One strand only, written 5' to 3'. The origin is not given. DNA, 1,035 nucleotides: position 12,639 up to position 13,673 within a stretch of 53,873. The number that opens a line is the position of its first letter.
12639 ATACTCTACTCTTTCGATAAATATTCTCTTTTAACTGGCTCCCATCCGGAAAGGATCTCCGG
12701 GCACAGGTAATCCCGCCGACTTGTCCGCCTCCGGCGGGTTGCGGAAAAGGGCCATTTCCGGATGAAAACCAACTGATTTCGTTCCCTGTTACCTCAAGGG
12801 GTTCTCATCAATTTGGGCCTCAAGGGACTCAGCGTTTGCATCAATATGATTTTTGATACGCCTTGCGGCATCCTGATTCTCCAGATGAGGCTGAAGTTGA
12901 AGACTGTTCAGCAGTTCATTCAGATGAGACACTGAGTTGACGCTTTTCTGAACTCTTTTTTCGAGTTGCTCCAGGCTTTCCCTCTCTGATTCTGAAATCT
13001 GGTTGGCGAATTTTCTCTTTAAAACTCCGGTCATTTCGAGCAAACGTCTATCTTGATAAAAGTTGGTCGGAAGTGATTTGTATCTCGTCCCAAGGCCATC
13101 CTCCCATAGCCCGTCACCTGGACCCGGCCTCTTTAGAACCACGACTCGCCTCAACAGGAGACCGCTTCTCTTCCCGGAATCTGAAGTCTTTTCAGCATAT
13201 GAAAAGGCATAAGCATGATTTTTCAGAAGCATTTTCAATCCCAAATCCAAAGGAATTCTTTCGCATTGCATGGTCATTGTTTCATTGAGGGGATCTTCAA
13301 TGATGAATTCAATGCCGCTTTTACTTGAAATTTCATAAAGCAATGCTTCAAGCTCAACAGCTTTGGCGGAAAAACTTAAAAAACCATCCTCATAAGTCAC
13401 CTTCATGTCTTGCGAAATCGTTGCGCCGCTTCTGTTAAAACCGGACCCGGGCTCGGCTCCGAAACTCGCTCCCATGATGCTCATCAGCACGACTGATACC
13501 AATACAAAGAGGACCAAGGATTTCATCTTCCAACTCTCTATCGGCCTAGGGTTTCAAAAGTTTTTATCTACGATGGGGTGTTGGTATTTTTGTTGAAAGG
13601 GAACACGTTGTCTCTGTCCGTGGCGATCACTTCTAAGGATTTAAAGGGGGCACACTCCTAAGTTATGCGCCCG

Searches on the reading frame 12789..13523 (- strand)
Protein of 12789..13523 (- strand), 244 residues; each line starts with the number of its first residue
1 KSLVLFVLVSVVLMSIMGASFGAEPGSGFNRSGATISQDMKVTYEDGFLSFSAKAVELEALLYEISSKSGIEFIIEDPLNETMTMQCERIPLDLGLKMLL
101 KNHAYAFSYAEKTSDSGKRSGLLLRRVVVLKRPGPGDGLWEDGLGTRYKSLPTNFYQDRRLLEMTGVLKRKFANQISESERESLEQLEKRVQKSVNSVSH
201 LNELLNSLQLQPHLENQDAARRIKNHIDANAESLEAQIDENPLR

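Call 6: search_protein_families(library=pfam, proteins=[window:12789-13523:-], max_evalue=0.001)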
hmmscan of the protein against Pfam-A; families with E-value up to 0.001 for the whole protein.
window:12789-13523:- (244 aa): 0 families

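Call 16: search_protein_families(library=pfam, proteins=[window:12789-13523:-], max_evalue=10)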
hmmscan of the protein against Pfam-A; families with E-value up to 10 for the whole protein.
window:12789-13523:- (244 aa): 1 family
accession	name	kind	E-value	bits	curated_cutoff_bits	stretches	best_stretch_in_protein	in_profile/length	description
PF17280.7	DUF5345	-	1.5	9.4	27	0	2-20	40-58/77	Family of unknown function (DUF5345)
